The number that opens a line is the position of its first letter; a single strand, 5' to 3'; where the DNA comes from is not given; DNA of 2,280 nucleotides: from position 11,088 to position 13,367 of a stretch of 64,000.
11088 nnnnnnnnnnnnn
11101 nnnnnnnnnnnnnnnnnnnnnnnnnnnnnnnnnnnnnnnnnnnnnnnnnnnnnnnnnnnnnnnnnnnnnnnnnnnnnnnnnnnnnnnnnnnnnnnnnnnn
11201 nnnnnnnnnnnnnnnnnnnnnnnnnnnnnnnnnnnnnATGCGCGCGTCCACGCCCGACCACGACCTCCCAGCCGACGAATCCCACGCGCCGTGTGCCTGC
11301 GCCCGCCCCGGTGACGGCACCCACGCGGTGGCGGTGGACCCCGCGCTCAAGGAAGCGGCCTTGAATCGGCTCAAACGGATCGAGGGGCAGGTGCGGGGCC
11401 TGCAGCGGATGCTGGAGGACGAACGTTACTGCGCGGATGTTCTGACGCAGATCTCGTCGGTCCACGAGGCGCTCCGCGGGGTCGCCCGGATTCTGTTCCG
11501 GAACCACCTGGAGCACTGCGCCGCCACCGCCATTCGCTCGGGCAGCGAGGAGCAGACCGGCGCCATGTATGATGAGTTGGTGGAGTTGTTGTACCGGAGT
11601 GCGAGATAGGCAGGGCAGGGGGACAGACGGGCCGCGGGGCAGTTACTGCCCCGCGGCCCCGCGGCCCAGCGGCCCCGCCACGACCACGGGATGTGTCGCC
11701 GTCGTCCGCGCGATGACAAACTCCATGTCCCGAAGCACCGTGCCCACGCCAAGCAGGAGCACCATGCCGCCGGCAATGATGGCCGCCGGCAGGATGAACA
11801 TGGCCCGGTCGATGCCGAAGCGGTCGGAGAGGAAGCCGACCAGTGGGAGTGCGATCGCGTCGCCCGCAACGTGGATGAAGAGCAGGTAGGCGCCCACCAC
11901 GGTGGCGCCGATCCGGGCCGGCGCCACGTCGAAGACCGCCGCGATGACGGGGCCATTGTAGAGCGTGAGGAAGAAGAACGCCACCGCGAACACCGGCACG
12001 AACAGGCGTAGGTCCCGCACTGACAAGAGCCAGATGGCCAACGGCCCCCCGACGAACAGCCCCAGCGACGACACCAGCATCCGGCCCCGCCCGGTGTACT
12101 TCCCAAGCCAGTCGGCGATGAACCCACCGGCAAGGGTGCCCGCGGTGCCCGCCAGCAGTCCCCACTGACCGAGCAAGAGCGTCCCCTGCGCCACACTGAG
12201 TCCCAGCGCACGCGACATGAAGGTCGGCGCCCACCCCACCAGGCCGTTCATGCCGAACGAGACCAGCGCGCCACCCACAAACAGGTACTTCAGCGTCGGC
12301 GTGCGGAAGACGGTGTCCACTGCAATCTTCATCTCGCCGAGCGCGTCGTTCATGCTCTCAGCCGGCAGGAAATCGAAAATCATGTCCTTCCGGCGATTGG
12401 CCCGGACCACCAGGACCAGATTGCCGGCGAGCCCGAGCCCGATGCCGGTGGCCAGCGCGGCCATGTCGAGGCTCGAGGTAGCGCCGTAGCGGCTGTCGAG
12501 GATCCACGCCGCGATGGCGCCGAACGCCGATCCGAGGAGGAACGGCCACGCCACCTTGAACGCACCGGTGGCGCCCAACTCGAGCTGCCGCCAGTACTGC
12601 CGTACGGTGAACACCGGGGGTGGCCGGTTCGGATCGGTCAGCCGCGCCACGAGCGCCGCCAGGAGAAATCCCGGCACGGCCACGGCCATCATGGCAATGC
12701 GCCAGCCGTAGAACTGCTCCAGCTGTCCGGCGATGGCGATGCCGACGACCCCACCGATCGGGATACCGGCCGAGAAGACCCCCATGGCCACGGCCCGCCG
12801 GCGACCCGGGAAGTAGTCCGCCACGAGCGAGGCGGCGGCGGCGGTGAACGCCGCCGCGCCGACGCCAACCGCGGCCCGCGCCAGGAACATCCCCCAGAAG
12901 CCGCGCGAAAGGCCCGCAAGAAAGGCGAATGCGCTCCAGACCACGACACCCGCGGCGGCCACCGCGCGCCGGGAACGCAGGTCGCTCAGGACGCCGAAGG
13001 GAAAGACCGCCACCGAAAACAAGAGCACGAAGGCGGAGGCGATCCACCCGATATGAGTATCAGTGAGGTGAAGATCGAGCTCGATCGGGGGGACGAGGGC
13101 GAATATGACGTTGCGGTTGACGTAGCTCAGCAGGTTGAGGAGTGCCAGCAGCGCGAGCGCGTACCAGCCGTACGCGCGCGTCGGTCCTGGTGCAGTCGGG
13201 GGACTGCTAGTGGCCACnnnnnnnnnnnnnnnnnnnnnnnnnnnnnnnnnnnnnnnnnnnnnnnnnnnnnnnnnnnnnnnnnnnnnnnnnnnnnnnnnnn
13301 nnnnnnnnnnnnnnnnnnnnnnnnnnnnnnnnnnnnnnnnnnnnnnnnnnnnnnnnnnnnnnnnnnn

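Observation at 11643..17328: Five-gene overlapping operon: DUF481 OMP, class-V PLP enzyme, LOG, deoxyhypusine-synthase-like enzyme, MFS transporter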

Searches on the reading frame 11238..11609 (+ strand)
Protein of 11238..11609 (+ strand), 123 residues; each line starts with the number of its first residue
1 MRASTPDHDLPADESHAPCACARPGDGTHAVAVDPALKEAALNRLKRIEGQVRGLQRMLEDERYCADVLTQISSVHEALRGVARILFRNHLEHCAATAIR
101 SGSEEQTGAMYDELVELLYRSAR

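Call 60: search_protein_families(library=pfam, proteins=[window:11238-11609:+], max_evalue=0.001)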
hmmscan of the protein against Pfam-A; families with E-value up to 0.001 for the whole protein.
window:11238-11609:+ (123 aa): 1 family
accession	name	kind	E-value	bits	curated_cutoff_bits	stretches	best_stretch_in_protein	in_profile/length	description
PF02583.22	Trns_repr_metal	-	2.9e-28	98.5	22.8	1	38-118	2-76/78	Metal-sensitive transcriptional repressor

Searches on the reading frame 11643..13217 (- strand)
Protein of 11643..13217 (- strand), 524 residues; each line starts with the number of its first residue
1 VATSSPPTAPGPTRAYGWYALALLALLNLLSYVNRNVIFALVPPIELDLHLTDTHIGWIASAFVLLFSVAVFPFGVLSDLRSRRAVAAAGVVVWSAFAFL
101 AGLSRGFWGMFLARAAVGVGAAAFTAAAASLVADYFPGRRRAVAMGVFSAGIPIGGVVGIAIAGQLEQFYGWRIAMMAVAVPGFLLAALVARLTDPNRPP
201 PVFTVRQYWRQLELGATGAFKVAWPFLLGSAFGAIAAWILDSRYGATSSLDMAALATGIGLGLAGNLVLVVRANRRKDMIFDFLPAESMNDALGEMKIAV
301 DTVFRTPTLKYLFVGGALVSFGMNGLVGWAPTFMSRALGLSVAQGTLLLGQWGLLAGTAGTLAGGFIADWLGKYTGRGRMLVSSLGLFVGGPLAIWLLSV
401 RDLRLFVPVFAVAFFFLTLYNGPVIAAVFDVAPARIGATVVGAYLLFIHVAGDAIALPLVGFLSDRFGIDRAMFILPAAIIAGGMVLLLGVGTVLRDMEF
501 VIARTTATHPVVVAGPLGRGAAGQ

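Call 3: search_protein_families(library=pfam, proteins=[window:11643-13217:-], max_evalue=0.01)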
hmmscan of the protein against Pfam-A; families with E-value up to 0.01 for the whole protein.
window:11643-13217:- (524 aa): 3 families
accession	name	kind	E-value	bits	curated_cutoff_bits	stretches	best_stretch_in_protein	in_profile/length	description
PF07690.21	MFS_1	-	5.8e-43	147.6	33.4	2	24-268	1-253/347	Major Facilitator Superfamily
PF03137.26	OATP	-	2.6e-07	29.8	25.8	1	288-370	274-356/545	Organic Anion Transporter Polypeptide (OATP) family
PF23262.1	NFD4_C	-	0.0032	17.7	27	1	84-158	85-159/215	NFD4, C-terminal domain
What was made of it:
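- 11643..13217 (-): MFS transporter, Spinster-like in its N-terminal half, substrate unknown. It is an accessory last gene. PF07690 at 5.8e-43 (call 3).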

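Call 4: search_protein_families(library=ncbifam, proteins=[window:11643-13217:-], max_evalue=0.01)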
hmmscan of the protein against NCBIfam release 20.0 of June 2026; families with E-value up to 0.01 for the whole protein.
window:11643-13217:- (524 aa): 39 families (the best 25 are shown)
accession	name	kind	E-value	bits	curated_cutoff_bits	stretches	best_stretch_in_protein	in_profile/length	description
TIGR00893.1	2A0114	subfamily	8.4e-32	110.6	395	2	28-196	3-171/399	D-galactonate transporter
TIGR00881.1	2A0104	subfamily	3.3e-23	82.3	407.75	2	30-189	6-166/379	phosphoglycerate transporter protein PgtP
TIGR00895.1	2A0115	subfamily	2.2e-20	73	418.55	1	12-194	10-193/398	aromatic acid/H+ symport family MFS transporter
TIGR00880.1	2_A_01_02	superfamily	9.6e-15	54.9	131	1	62-193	2-137/141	multidrug resistance protein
NF012184.0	tet_MFS_45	exception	6e-14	51.8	975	1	21-179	16-175/458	tetracycline efflux MFS transporter Tet(45)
TIGR00900.1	2A0121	subfamily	2.6e-13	50.1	319.6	2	23-137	214-330/364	H+ Antiporter protein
NF012175.1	tet_MFS_L_K_45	equivalog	5.6e-13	48.5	650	1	22-177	3-159/444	Tet(L)/Tet(K)/Tet(45) family tetracycline efflux MFS transporter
NF012185.0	tet_MFS_L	exception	9.8e-13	47.8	925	1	21-179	16-179/457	tetracycline efflux MFS transporter Tet(L)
NF002921.0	PRK03545.1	equivalog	3.1e-11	42.8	401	1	14-193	8-187/396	sugar transporter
TIGR00711.1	efflux_EmrB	subfamily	4.2e-11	42.3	230.2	1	25-190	8-172/485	DHA2 family efflux MFS transporter permease subunit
TIGR00891.1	2A0112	subfamily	1.3e-10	41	552.9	1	41-185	34-180/405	sialate:H+ symport family MFS transporter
TIGR00710.1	efflux_Bcr_CflA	subfamily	1.4e-10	41.1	200.9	1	21-217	7-204/385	Bcr/CflA family efflux MFS transporter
NF000031.1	MFS_efflux_LmrA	exception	1.6e-10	40.3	850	1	17-183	29-195/484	lincomycin efflux MFS transporter Lmr(A)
NF008586.0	PRK11551.1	equivalog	2.1e-09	36.9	410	1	23-193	19-189/406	3-(3-hydroxy-phenyl)propionate transporter MhpT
NF003024.0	PRK03893.1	subfamily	2.7e-09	36.3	604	1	44-185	46-187/497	sialate:H+ symport family MFS transporter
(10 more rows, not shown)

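Call 39: search_solved_structures(query=window:11643-13217:-, max_evalue=0.000001)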
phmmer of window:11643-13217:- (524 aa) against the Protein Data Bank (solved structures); distinct sequences matched with E-value up to 0.000001: 23.
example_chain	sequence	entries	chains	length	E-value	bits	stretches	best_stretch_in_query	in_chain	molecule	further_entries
6e8j_A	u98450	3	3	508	3.9e-21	78.4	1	14-171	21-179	Major facilitator family transporter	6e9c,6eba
8qv5_A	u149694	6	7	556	1.7e-20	76.3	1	17-193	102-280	Sphingosine-1-phosphate transporter SPNS2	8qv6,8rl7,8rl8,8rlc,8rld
8jhr_A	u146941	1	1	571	1.8e-20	76.3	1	17-193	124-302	Sphingosine-1-phosphate transporter SPNS2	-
7yub_R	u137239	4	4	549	2.2e-20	75.9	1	17-193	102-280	Sphingosine-1-phosphate transporter SPNS2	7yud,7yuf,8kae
8g92_A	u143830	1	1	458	2.3e-20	75.8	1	20-193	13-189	Sphingosine-1-phosphate transporter SPNS2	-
8ex4_A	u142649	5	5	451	3e-20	75.5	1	20-193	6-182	Sphingosine-1-phosphate transporter SPNS2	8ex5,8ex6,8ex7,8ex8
9boi_A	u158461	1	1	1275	2.3e-17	66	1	20-200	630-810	mVenus,Maltose/maltodextrin-binding periplasmic protein,Protein spinster homolog 1,Designe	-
8jhq_A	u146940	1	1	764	6.3e-15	57.9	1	17-136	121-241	Sphingosine-1-phosphate transporter SPNS2,GlgA glycogen synthase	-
3wdo_A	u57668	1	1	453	1.2e-08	37.2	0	55-179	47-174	MFS Transporter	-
7lo7_Z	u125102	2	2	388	1.5e-08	36.9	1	30-178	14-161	Quinolone resistance protein NorA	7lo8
8tte_A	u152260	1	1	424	1.8e-08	36.6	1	30-183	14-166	Quinolone resistance protein NorA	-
8tth_A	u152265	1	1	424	1.8e-08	36.6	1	30-183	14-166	Quinolone resistance protein NorA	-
8ttg_A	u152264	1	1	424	1.9e-08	36.5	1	30-178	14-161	Quinolone resistance protein NorA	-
8ttf_A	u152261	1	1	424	1.9e-08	36.5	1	30-178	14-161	Quinolone resistance protein NorA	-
28vj_B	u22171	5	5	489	2.6e-08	36.1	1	30-179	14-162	Quinolone resistance protein NorA,Soluble cytochrome b562 | NorA-BRIL(3A) fusion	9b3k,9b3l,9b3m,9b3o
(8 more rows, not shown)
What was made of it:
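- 11643..13217 (-): Nearest solved structures are 6e8j (Hyphomonas Spns homologue) at 3.9e-21 and human SPNS2 (call 39).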
